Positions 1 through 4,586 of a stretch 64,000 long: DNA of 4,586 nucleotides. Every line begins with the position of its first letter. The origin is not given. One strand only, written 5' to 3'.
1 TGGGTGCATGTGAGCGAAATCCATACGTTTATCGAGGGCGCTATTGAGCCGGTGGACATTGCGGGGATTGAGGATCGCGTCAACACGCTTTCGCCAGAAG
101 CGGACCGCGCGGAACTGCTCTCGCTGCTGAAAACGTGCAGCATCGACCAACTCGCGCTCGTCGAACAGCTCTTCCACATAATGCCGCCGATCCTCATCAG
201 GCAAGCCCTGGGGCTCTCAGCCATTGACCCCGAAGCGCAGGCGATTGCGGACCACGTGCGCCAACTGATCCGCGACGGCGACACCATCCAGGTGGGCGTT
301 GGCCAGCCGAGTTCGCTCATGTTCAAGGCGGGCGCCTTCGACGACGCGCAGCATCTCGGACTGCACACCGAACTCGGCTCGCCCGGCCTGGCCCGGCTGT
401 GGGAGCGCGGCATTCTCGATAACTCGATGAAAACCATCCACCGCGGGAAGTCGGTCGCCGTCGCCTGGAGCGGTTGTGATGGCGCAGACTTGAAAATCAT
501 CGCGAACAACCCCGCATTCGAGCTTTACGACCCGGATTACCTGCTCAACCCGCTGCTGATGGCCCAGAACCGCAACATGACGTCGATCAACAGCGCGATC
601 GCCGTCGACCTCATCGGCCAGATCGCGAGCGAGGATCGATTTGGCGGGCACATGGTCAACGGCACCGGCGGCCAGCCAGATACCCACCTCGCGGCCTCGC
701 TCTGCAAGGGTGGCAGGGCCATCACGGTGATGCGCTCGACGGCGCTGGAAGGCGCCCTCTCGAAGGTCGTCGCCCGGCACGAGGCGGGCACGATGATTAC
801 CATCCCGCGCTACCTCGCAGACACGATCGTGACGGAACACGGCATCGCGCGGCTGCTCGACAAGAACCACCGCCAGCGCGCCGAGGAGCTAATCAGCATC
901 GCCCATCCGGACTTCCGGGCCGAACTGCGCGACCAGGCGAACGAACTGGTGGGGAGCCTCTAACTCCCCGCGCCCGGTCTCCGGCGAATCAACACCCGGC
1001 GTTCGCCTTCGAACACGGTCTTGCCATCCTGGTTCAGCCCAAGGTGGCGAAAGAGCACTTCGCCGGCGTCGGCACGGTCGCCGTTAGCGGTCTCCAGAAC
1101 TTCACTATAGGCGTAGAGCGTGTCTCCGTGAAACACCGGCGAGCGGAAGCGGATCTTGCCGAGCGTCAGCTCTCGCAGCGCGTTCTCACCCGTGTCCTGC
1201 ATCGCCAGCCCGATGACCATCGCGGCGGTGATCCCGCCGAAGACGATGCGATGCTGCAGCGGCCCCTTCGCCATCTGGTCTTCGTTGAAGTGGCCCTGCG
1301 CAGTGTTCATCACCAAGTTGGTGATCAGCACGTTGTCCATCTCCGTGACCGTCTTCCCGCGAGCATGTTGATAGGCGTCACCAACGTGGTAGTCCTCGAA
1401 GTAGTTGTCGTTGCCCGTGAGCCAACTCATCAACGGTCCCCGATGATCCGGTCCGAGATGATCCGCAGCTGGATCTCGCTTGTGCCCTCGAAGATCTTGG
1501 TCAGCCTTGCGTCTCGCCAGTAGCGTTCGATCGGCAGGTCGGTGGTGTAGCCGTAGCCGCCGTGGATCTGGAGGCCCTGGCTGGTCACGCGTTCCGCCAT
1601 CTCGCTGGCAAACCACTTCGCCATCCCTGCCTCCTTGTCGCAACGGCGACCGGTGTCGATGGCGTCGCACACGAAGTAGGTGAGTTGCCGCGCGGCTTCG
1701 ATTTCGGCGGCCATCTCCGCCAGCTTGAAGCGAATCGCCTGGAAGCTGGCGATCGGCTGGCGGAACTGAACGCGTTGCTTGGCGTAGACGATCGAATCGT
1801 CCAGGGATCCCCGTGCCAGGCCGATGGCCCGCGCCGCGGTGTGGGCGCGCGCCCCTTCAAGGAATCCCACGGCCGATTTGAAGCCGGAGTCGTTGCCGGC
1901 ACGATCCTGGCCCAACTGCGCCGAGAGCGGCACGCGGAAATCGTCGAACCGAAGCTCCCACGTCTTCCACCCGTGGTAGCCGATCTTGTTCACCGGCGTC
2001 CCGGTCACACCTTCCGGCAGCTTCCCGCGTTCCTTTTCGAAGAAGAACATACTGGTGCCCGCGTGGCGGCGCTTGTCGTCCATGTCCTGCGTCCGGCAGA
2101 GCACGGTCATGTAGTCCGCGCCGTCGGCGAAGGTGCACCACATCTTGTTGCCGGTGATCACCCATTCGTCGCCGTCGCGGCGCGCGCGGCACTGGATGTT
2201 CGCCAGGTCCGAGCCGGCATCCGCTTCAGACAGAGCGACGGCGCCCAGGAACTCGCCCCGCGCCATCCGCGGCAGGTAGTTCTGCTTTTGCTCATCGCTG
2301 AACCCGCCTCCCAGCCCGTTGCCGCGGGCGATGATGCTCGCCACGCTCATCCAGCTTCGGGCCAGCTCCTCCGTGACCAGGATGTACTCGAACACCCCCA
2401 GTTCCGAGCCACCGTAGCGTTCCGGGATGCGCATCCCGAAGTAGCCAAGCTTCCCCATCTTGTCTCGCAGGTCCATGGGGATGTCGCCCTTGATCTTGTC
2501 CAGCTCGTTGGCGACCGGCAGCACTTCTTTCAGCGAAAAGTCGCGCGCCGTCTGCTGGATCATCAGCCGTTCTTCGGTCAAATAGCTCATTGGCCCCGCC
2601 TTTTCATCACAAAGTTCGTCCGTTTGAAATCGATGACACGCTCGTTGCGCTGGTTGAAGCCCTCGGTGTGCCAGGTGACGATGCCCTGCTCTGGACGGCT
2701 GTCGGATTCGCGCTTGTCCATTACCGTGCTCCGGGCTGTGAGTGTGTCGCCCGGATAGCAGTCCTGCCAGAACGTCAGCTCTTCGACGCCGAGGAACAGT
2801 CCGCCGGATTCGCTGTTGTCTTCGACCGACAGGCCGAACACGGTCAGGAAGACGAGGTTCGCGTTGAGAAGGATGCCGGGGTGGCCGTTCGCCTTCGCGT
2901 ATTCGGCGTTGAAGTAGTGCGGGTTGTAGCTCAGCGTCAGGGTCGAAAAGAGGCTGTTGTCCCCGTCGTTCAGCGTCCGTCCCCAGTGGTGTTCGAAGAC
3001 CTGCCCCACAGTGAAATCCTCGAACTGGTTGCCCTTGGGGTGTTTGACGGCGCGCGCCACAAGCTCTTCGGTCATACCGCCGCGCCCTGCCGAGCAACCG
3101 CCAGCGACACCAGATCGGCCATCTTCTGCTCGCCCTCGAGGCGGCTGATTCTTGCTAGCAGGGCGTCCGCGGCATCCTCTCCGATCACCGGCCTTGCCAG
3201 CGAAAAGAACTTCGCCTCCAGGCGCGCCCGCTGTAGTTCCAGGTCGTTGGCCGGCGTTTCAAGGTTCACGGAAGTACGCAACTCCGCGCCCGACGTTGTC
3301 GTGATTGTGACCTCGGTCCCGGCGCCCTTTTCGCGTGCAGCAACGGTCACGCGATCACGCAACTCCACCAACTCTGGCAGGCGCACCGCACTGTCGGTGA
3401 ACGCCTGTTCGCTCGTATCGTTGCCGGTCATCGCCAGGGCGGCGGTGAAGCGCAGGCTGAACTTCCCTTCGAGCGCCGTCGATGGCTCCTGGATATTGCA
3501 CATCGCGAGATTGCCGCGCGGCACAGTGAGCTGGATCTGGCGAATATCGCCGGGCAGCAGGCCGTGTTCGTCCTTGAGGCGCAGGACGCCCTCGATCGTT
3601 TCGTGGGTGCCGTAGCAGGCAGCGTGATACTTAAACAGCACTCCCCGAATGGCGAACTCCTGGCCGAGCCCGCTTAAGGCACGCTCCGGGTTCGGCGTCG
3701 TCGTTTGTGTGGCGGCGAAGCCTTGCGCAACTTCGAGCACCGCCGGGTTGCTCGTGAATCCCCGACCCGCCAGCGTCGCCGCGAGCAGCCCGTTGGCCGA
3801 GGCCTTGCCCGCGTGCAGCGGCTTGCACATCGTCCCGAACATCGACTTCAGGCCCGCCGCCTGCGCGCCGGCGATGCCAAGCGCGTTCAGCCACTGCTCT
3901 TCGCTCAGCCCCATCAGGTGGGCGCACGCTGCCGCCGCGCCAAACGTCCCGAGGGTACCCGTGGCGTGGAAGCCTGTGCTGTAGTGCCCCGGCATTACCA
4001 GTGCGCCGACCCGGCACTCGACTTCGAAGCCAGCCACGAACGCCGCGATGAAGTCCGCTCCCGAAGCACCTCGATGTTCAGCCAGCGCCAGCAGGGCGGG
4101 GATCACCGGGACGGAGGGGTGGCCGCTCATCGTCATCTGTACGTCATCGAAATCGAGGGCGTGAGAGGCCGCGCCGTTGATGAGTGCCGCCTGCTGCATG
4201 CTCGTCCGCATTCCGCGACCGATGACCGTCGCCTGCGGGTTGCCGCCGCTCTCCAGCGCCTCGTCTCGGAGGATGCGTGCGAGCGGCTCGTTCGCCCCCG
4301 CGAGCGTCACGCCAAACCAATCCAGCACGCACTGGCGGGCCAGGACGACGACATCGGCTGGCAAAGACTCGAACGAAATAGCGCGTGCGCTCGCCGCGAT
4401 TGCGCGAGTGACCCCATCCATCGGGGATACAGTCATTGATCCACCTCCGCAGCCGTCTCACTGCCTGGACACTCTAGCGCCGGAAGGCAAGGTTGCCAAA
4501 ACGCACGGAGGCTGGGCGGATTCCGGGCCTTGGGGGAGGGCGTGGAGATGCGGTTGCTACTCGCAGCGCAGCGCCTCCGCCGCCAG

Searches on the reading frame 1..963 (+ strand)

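Call 44: search_protein_families(library=pfam, proteins=[window:1-963:+], max_evalue=0.001)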
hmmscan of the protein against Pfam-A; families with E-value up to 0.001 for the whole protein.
window:1-963:+ (320 aa): 1 family
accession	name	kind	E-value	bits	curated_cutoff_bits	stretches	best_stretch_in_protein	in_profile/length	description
PF13336.12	AcetylCoA_hyd_C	-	7.5e-46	156.3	23.7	1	166-313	8-154/154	Acetyl-CoA hydrolase/transferase C-terminal domain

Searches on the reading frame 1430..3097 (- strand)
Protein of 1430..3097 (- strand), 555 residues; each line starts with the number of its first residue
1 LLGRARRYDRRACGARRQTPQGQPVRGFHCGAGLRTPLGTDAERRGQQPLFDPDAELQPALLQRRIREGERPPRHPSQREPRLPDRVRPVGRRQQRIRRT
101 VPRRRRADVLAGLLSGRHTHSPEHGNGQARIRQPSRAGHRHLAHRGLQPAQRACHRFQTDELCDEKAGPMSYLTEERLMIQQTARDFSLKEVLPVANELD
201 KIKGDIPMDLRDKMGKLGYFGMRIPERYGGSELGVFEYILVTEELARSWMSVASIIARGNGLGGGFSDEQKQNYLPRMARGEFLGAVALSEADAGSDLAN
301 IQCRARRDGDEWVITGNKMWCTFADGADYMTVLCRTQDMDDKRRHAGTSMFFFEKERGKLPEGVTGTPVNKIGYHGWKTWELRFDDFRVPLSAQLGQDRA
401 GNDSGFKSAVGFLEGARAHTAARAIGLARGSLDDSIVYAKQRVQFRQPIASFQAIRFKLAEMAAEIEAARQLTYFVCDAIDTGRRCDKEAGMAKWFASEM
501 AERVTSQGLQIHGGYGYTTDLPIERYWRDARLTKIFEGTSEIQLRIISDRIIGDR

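Call 44: search_protein_families(library=pfam, proteins=[window:1430-3097:-], max_evalue=0.001)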
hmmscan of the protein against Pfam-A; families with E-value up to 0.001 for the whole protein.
window:1430-3097:- (555 aa): 4 families
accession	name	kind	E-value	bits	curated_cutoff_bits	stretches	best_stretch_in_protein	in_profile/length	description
PF00441.29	Acyl-CoA_dh_1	-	1.5e-50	171.6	22.4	1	404-551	2-149/150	Acyl-CoA dehydrogenase, C-terminal domain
PF02771.21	Acyl-CoA_dh_N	-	2.1e-28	99.4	22.9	1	174-282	1-113/113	Acyl-CoA dehydrogenase, N-terminal domain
PF08028.16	Acyl-CoA_dh_2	-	2e-25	90.1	22.7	1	420-540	3-133/134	Acyl-CoA dehydrogenase, C-terminal domain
PF02770.24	Acyl-CoA_dh_M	-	3.2e-19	69.3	33.3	1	286-386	1-96/97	Acyl-CoA dehydrogenase, middle domain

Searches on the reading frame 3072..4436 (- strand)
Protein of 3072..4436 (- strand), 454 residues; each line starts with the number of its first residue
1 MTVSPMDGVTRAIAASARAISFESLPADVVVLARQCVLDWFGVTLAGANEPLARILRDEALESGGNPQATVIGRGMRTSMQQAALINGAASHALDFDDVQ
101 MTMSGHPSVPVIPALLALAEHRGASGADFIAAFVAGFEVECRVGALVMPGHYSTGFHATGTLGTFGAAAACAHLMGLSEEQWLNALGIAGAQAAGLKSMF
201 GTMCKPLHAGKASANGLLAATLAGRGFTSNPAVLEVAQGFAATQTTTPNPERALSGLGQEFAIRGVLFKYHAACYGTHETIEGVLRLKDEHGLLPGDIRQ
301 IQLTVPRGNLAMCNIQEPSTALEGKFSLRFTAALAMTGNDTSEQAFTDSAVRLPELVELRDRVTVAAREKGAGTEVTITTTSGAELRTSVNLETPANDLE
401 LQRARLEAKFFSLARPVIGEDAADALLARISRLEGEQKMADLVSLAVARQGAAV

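Call 44: search_protein_families(library=pfam, proteins=[window:3072-4436:-], max_evalue=0.001)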
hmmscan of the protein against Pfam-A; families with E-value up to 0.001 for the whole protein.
window:3072-4436:- (454 aa): 2 families
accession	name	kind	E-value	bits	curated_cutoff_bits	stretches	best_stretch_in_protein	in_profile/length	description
PF03972.19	MmgE_PrpD_N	-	1.2e-69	234.7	32.1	1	12-251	2-242/244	MmgE/PrpD N-terminal domain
PF19305.4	MmgE_PrpD_C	-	2e-23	83.5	32.1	1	271-426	1-164/173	MmgE/PrpD C-terminal domain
